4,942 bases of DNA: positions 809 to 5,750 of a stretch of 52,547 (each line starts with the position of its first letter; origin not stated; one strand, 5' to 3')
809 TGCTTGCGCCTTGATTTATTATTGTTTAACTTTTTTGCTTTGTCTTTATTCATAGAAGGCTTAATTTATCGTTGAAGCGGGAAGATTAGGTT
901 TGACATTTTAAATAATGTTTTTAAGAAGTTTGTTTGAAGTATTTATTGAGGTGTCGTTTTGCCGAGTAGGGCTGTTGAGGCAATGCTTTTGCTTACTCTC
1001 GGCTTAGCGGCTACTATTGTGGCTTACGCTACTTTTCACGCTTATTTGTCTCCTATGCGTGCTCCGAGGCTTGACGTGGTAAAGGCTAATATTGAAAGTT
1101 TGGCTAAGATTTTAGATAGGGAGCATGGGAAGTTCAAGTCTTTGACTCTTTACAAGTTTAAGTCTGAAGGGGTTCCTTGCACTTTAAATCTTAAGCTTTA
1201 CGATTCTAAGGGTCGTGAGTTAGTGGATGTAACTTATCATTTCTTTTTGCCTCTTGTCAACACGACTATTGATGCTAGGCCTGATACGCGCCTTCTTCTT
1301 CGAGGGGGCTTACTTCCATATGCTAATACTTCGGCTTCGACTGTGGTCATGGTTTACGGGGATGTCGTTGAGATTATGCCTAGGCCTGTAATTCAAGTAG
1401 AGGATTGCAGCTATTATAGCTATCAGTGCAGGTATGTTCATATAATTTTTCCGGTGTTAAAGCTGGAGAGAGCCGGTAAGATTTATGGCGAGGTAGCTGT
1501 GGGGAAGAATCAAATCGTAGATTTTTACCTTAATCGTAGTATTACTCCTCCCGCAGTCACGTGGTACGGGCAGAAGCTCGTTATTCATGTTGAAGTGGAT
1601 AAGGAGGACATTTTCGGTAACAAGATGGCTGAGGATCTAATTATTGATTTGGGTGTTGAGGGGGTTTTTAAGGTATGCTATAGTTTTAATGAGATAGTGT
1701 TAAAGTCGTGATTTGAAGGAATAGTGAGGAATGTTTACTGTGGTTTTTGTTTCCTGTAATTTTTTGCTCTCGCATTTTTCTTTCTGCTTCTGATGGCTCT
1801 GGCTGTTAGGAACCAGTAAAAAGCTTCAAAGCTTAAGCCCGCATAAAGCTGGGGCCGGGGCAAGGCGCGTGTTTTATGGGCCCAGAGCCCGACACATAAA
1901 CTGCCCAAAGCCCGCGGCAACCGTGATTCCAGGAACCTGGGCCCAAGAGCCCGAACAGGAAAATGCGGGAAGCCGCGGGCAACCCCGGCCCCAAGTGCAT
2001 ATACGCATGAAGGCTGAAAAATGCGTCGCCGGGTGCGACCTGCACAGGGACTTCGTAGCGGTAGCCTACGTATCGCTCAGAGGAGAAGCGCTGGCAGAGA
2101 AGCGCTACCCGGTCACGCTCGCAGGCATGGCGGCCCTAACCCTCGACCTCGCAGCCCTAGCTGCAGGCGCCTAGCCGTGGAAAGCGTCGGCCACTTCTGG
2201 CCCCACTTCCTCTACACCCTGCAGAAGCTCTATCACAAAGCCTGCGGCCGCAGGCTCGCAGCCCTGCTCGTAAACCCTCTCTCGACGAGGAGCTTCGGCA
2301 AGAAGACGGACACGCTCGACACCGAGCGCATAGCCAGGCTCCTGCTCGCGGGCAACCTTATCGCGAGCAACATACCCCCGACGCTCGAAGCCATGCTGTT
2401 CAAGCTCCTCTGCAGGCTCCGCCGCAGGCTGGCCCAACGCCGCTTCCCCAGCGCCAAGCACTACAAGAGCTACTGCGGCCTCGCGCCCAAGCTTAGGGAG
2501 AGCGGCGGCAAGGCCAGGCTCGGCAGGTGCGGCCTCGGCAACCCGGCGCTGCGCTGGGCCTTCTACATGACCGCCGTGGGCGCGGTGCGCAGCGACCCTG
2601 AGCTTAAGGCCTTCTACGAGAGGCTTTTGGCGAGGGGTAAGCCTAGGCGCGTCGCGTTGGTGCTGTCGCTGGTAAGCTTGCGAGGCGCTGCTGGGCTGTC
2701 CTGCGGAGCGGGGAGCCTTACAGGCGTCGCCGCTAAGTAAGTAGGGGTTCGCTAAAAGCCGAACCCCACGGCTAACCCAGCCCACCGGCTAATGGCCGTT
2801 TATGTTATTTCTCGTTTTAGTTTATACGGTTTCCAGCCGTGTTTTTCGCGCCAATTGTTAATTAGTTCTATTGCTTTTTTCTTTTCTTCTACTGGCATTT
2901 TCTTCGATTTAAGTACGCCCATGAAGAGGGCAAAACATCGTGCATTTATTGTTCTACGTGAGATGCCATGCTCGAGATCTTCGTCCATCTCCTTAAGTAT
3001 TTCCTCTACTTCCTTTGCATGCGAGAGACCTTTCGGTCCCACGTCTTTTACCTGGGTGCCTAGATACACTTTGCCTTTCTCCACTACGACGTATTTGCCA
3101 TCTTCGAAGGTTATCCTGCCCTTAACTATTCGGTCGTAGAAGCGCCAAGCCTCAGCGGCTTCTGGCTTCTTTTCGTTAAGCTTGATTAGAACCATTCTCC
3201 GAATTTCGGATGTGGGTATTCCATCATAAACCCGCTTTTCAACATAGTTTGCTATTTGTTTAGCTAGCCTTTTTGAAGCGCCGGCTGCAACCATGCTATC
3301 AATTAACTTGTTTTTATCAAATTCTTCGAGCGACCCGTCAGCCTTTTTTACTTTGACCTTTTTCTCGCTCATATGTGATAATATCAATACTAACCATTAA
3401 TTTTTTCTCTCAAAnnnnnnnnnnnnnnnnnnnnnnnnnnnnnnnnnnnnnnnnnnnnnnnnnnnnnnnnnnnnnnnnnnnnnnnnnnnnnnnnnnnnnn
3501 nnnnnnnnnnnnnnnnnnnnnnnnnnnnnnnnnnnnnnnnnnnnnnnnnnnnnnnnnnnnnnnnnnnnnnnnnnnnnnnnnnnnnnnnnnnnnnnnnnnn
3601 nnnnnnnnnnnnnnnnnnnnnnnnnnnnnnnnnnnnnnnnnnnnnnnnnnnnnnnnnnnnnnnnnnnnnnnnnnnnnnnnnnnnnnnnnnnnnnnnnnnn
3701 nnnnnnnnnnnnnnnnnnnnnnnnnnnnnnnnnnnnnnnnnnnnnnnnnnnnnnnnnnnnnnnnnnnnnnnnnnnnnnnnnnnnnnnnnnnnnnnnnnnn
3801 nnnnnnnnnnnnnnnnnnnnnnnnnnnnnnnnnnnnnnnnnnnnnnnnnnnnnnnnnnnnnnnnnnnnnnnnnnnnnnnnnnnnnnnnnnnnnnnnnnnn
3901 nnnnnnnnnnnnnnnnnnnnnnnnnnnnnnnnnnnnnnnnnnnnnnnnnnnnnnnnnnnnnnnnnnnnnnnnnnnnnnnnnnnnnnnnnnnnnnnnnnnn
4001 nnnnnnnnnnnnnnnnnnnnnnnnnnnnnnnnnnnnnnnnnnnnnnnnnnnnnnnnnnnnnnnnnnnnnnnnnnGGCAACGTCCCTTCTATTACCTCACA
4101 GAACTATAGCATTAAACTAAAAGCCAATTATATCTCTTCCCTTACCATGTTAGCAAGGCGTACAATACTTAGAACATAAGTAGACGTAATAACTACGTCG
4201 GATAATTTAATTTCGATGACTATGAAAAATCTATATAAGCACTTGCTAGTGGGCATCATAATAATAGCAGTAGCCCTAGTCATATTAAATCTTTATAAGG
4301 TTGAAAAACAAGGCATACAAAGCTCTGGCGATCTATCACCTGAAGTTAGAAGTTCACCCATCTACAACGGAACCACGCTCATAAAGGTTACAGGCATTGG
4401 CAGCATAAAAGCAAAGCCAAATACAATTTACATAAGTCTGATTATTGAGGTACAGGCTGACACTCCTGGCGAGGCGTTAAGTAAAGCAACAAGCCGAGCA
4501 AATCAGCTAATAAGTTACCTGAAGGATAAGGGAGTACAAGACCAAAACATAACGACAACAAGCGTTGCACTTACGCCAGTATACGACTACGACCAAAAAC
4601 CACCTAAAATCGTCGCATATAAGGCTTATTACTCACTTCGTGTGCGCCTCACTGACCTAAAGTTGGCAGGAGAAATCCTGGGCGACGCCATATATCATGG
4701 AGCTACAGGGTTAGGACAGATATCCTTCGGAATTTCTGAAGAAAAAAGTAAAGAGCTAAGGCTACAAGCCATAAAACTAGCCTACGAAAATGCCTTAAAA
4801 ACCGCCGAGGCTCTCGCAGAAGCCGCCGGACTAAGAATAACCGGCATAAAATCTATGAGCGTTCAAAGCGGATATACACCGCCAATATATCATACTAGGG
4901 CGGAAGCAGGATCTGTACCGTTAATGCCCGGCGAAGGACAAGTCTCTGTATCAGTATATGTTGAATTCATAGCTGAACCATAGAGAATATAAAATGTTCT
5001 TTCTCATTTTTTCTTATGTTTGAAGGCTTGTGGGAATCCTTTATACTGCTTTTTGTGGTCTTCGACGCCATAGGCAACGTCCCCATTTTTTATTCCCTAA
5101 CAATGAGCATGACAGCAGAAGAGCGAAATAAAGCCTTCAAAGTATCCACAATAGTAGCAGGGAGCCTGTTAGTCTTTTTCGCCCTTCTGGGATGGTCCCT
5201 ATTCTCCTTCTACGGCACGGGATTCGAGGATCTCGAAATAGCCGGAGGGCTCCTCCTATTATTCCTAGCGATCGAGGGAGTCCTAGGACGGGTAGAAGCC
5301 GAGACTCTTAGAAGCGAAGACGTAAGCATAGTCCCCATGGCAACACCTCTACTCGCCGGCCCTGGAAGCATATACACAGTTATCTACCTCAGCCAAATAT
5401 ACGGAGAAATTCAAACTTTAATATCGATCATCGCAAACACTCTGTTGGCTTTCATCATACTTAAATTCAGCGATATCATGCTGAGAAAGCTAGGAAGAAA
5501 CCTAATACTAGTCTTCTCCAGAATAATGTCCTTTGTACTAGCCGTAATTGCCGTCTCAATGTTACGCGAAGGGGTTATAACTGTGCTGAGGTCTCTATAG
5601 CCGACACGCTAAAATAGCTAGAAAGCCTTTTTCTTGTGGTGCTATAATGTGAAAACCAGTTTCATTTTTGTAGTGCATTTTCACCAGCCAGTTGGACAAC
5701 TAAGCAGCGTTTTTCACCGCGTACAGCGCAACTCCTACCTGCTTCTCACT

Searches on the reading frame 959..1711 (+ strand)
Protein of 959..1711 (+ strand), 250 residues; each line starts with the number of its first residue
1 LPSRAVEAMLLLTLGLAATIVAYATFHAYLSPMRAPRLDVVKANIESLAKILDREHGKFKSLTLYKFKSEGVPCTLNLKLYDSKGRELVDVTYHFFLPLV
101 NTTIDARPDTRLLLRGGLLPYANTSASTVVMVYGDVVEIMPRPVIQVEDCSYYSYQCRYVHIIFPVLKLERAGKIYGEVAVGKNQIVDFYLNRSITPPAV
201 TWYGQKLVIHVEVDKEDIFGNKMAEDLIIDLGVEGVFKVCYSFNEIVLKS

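Call 10: search_protein_families(library=pfam, proteins=[window:959-1711:+], max_evalue=0.0001)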
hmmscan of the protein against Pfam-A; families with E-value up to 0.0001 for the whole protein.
window:959-1711:+ (250 aa): 0 families

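Call 73: find_homologous_proteins(query=window:959-1711:+, max_evalue=1e-10)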
Query window:959-1711:+ (250 aa): 1 proteins with E <= 1e-10 among 697 candidates.
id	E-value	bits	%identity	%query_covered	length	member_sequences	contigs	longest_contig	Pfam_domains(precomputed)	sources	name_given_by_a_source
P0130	1.0e-153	528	92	100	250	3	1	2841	-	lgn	-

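Call 74: find_encoding_contigs(protein=P0130, flank=10000, max_places=4)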
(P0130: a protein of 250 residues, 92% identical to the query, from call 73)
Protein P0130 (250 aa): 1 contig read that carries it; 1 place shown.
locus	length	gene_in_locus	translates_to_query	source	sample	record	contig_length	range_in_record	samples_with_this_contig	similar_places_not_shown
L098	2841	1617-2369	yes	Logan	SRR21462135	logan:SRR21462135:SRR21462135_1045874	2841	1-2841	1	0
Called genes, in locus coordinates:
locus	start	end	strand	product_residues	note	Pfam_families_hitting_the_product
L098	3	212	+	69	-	?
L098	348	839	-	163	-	-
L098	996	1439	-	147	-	PF01835:MG2 (weak)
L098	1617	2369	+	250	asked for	-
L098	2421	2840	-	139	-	?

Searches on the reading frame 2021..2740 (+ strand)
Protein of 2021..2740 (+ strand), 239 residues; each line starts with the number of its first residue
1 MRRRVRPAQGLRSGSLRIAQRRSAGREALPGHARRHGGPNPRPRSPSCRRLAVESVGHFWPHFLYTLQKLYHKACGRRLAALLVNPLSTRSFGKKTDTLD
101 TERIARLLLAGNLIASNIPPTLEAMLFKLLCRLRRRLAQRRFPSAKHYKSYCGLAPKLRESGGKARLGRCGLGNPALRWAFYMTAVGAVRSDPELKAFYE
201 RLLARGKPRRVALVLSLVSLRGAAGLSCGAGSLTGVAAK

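Call 10: search_protein_families(library=pfam, proteins=[window:2021-2740:+], max_evalue=0.0001)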
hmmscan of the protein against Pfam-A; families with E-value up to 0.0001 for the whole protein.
window:2021-2740:+ (239 aa): 2 families
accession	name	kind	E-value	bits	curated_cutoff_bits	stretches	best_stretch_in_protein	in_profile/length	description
PF02371.22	Transposase_20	-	1e-14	55.1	21.3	1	140-200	26-87/87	Transposase IS116/IS110/IS902 family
PF01548.23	DEDD_Tnp_IS110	-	2e-05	24.8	29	1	47-141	46-139/155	Transposase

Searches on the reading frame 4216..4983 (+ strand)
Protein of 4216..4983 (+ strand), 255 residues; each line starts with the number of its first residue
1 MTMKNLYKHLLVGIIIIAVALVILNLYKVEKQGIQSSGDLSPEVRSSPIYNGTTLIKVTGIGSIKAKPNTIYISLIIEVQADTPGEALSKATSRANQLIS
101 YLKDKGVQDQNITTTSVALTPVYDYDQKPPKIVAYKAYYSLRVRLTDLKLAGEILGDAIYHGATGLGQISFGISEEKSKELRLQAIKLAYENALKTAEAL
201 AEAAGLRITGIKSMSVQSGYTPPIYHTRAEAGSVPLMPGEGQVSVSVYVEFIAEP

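Call 10: search_protein_families(library=pfam, proteins=[window:4216-4983:+], max_evalue=0.0001)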
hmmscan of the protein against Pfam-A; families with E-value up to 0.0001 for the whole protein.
window:4216-4983:+ (255 aa): 1 family
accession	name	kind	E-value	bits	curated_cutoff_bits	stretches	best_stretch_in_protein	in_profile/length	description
PF04402.19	SIMPL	-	6.2e-46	157.7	25.2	1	56-251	1-205/205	Protein of unknown function (DUF541)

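Call 19: find_encoding_contigs(protein=window:4216-4983:+, flank=10000, max_places=4)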
Protein window:4216-4983:+ (255 aa): 1 contig read that carries it; 1 place shown.
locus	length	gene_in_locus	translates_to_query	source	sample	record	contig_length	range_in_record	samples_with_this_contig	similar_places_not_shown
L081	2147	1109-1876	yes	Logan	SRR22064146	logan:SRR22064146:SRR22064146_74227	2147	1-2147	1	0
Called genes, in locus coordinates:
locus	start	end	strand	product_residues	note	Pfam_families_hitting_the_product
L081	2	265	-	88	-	?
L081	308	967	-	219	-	-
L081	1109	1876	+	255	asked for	PF04402:SIMPL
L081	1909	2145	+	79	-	?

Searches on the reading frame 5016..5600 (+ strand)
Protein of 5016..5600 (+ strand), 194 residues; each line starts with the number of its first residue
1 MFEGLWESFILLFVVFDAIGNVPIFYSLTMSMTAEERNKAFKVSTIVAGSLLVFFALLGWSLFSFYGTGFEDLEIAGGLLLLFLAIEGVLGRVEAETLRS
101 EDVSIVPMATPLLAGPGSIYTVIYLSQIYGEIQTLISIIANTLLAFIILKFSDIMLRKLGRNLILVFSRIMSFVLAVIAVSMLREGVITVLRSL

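Call 10: search_protein_families(library=pfam, proteins=[window:5016-5600:+], max_evalue=0.0001)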
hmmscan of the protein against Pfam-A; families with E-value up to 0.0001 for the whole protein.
window:5016-5600:+ (194 aa): 1 family
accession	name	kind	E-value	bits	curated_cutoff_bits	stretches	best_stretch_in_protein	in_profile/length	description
PF01914.23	MarC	-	1.1e-39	136.4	23.9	1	4-190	3-202/203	MarC family integral membrane protein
